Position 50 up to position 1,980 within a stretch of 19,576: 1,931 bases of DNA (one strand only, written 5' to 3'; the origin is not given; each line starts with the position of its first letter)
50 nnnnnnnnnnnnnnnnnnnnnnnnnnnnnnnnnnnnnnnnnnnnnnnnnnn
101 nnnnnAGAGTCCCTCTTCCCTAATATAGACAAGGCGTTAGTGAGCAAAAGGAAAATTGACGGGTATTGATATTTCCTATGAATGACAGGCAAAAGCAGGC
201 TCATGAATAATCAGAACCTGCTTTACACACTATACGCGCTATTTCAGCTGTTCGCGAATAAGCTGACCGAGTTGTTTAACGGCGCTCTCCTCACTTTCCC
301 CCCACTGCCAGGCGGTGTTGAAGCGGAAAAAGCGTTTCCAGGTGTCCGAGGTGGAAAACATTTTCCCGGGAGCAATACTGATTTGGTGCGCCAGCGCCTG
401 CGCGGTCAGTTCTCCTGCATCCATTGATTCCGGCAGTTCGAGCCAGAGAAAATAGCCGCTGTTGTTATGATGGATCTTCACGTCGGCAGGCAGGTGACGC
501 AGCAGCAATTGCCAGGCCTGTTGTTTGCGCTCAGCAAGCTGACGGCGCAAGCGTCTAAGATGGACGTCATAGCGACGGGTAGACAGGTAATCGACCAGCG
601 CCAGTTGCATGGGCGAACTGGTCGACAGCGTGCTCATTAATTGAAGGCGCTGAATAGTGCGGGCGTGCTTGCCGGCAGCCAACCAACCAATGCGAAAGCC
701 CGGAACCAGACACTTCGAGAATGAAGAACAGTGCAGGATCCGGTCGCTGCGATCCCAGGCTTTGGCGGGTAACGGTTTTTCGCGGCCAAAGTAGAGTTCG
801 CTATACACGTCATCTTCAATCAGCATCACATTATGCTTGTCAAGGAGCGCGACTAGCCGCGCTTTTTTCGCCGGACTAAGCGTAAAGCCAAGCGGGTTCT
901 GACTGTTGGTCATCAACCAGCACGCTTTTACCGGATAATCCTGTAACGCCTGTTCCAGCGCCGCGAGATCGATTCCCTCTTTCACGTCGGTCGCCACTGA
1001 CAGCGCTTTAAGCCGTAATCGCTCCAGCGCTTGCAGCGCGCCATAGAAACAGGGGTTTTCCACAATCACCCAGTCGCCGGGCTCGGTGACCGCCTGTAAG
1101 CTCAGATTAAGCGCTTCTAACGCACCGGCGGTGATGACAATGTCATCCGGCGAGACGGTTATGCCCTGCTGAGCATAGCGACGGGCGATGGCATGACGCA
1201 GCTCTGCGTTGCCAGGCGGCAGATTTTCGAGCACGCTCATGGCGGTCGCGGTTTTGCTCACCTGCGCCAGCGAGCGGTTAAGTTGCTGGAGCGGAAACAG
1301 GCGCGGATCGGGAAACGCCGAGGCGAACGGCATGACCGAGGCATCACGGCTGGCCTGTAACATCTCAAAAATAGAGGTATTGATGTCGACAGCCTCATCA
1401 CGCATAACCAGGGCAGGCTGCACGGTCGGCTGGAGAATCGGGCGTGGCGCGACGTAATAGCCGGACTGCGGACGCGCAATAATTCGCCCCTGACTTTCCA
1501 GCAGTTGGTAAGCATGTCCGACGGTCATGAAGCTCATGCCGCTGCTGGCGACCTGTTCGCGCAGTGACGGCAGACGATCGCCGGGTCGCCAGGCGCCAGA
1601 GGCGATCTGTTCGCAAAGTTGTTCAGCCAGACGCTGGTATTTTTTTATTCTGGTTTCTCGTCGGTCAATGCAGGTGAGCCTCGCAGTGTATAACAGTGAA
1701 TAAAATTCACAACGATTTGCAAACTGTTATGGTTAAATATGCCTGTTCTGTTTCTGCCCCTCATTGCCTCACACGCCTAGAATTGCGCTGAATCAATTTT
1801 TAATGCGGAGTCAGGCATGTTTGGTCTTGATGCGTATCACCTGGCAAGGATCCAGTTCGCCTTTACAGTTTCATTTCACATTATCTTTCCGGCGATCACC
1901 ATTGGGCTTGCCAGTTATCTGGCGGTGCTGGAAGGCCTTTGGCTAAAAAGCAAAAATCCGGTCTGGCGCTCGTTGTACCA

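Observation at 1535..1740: MocR-type regulator has no canonical start codon for its HTH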

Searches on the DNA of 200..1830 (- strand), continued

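Call 56: get_annotated_region(hit=H24, flank=5000)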
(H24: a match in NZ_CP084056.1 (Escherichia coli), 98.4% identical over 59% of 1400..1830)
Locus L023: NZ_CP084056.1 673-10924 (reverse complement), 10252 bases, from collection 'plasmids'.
description: Escherichia coli strain X14-3 plasmid pX14-3-tetA, complete sequence
organism: Escherichia coli (NCBI taxid 562)
taxonomy: Bacteria; Pseudomonadota; Gammaproteobacteria; Enterobacterales; Enterobacteriaceae; Escherichia; Escherichia coli
host: -; source: Procambarus clarkii,cell culture; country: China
typing (MOB-suite, as given by PLSDB): non-mobilizable; replicon IncHI1B
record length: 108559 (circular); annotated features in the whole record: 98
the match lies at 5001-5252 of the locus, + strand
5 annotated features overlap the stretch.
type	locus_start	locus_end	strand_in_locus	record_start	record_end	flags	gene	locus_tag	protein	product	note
CDS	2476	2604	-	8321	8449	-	-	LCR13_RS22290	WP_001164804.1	DUF2474 domain-containing protein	-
CDS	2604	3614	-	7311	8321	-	cydB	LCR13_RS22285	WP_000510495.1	cytochrome d ubiquinol oxidase subunit II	-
CDS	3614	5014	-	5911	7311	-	-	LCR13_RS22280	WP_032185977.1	cytochrome ubiquinol oxidase subunit I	GO:0019646 - aerobic electron transport chain [Evidence IEA]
CDS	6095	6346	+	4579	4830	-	-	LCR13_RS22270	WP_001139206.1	type II toxin-antitoxin system Phd/YefM family antitoxin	GO:0045927 - positive regulation of growth [Evidence IEA]; GO:0006355 - regulation of DNA-templated transcription ...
CDS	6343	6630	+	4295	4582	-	-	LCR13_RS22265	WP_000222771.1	type II toxin-antitoxin system RelE/ParE family toxin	GO:0030541 - plasmid partitioning [Evidence IEA]; GO:0051290 - protein heterotetramerization [Evidence IEA]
